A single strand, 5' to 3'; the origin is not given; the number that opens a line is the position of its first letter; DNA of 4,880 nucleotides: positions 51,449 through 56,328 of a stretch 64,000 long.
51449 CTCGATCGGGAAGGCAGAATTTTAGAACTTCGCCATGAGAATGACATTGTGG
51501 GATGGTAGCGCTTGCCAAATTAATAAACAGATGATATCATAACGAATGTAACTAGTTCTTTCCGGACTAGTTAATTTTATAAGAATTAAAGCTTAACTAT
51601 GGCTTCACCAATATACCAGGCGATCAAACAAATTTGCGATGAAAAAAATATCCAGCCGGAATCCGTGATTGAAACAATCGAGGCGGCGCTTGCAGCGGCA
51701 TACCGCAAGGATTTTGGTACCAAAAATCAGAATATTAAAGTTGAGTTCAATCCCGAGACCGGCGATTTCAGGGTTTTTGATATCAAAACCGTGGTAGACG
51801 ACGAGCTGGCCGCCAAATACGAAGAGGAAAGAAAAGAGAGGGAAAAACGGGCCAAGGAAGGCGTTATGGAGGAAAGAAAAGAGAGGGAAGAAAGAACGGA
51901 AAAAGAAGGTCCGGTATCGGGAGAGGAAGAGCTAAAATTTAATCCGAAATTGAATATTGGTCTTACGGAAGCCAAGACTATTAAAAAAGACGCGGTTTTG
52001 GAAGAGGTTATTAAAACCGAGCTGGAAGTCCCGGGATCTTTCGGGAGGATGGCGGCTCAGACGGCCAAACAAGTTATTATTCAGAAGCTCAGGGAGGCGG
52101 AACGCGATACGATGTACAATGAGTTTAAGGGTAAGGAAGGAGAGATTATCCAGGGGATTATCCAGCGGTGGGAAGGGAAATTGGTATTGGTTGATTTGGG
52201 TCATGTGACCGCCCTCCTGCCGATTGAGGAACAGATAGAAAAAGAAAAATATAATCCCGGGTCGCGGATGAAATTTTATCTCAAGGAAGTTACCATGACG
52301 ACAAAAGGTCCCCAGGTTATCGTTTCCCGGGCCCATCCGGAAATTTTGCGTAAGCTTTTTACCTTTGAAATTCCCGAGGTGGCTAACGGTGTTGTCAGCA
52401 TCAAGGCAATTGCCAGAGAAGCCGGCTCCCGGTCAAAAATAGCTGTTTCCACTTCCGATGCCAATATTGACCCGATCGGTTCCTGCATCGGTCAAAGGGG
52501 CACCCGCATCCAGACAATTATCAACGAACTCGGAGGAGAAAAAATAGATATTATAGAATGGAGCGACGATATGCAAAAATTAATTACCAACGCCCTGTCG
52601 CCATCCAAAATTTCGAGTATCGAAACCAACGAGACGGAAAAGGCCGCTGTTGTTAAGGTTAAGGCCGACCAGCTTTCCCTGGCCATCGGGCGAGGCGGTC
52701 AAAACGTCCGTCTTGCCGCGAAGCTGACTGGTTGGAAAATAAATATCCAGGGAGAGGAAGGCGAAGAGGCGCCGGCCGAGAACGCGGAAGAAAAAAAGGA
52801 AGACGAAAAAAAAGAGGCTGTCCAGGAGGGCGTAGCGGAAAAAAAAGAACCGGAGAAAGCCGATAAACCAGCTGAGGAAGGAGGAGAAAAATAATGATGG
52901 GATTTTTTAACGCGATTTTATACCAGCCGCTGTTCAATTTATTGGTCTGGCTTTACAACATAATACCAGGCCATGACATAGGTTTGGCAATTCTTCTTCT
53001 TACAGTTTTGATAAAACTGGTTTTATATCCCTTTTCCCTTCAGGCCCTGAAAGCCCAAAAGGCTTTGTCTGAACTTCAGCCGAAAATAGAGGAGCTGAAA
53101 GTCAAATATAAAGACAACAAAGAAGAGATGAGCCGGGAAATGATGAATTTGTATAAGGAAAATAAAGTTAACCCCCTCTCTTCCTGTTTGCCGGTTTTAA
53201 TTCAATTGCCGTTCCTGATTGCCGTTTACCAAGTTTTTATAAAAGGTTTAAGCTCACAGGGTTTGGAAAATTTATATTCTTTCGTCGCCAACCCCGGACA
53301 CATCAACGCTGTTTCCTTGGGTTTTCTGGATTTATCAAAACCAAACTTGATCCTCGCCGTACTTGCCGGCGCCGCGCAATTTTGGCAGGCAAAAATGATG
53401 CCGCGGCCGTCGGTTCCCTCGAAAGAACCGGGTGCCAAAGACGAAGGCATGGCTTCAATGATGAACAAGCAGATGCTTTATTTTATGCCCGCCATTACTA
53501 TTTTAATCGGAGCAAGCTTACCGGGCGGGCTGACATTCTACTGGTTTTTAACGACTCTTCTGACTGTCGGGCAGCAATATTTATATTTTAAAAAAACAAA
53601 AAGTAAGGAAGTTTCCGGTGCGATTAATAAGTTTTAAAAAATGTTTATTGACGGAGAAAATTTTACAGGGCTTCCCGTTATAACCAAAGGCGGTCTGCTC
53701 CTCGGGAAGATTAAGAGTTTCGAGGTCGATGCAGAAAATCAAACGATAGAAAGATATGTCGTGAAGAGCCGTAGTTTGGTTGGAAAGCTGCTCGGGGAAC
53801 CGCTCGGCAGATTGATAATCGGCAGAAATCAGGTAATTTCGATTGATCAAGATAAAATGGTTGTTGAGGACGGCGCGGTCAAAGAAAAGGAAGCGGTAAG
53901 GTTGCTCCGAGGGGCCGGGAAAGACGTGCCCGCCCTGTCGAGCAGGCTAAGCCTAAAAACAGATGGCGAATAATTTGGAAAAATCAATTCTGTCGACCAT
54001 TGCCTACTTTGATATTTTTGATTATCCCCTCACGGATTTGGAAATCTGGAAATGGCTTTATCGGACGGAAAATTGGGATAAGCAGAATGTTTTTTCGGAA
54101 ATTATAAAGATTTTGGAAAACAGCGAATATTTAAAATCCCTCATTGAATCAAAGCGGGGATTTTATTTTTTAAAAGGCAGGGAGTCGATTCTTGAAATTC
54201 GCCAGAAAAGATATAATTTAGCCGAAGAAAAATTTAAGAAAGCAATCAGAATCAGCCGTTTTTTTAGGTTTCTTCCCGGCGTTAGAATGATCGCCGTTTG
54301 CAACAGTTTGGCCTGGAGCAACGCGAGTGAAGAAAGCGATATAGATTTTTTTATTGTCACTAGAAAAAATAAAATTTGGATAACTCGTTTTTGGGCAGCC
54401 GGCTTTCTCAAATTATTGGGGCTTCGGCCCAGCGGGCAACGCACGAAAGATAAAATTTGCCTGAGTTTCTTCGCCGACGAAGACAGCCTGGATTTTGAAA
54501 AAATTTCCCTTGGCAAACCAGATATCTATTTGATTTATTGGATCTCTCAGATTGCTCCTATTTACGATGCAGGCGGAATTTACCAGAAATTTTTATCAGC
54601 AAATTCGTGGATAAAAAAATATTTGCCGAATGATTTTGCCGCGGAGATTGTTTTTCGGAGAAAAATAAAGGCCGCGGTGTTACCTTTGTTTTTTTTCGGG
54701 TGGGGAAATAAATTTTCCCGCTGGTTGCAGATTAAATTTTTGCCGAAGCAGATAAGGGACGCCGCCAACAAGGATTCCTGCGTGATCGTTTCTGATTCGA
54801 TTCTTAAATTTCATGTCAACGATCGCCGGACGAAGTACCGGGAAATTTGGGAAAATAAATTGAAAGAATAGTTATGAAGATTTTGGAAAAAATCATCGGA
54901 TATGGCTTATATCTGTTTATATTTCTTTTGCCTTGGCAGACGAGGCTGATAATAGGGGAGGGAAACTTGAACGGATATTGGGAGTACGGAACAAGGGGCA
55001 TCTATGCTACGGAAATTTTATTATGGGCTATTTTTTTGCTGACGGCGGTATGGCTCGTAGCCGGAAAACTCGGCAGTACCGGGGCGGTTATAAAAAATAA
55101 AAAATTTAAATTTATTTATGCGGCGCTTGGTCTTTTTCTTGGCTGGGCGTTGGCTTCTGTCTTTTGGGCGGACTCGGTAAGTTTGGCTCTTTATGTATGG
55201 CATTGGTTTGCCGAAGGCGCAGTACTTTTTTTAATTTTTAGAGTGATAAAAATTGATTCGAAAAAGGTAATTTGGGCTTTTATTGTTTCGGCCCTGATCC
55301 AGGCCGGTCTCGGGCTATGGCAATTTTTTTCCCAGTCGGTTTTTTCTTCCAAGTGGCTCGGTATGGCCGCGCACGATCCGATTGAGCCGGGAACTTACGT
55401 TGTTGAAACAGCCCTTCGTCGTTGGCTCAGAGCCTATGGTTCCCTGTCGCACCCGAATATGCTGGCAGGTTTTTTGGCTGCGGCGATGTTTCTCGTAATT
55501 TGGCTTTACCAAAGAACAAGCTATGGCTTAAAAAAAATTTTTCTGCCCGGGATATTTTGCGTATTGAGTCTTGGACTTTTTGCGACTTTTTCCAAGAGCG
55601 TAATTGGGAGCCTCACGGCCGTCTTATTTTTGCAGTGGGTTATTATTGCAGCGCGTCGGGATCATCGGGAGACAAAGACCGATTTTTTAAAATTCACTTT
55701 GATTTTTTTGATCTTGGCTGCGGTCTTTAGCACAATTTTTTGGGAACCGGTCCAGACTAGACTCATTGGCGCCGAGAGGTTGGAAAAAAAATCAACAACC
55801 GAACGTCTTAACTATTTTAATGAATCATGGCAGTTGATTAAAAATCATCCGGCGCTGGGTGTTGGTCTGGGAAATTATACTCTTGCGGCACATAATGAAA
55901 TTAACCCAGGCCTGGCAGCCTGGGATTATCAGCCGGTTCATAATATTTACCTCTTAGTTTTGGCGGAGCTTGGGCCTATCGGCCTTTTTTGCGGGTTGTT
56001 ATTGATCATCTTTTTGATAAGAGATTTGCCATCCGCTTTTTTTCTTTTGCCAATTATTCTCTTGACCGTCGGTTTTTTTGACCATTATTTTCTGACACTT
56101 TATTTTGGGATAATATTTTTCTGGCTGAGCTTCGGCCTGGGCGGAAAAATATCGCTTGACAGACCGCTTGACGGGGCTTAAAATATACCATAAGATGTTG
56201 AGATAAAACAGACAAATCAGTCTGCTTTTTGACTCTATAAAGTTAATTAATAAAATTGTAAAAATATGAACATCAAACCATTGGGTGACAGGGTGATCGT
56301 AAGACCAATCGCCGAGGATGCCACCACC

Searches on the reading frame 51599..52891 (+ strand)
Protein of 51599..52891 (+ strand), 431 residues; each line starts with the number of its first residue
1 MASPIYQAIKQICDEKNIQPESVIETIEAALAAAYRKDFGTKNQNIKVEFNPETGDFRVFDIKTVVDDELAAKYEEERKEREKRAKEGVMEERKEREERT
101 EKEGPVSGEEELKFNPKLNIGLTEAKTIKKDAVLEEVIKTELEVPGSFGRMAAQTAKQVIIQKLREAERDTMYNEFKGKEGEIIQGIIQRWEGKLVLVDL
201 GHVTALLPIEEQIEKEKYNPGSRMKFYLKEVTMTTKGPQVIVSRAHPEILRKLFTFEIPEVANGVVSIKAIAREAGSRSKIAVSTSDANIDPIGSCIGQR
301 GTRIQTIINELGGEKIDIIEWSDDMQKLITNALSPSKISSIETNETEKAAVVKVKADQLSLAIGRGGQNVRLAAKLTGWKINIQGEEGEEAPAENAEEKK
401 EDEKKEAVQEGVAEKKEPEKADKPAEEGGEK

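Call 25: search_protein_families(library=pfam, max_evalue=0.00001, proteins=[window:51599-52891:+])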
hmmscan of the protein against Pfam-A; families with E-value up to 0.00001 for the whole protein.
window:51599-52891:+ (431 aa): 3 families
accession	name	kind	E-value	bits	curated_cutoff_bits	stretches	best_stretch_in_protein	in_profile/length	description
PF08529.16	NusA_N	-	2e-33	115.5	23.8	1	5-170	2-119/119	NusA N-terminal domain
PF13184.12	KH_5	-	2.8e-29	101.5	27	1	275-342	1-68/69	NusA-like KH domain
PF00575.29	S1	-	2.5e-07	31.4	22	1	179-239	3-70/74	S1 RNA binding domain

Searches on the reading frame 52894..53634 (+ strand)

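Call 25: search_protein_families(library=pfam, max_evalue=0.00001, proteins=[window:52894-53634:+])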
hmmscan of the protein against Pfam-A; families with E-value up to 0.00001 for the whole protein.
window:52894-53634:+ (247 aa): 1 family
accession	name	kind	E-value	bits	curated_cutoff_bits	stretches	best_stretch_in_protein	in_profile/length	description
PF02096.25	60KD_IMP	-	4.8e-51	173.4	35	1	30-231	2-161/163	60Kd inner membrane protein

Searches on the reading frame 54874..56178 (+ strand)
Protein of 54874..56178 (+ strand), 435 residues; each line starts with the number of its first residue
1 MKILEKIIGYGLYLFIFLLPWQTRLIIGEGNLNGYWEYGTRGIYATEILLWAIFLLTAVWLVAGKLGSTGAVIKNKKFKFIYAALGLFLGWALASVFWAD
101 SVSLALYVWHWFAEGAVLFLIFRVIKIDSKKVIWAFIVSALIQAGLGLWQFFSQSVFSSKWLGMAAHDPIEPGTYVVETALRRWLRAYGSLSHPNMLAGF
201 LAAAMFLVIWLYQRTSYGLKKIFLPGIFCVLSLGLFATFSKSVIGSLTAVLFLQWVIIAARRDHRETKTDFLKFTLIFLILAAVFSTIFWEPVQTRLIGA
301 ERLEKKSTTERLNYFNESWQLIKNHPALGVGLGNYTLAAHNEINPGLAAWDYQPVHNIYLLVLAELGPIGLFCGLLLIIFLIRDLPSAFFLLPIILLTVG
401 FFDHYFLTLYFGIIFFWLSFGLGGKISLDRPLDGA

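Call 25: search_protein_families(library=pfam, max_evalue=0.00001, proteins=[window:54874-56178:+])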
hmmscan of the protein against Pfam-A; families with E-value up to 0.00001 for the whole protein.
window:54874-56178:+ (435 aa): 1 family
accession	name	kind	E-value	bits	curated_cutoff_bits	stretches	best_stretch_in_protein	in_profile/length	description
PF04932.20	Wzy_C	-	1.5e-17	64.2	31.7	1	228-373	3-147/149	O-Antigen ligase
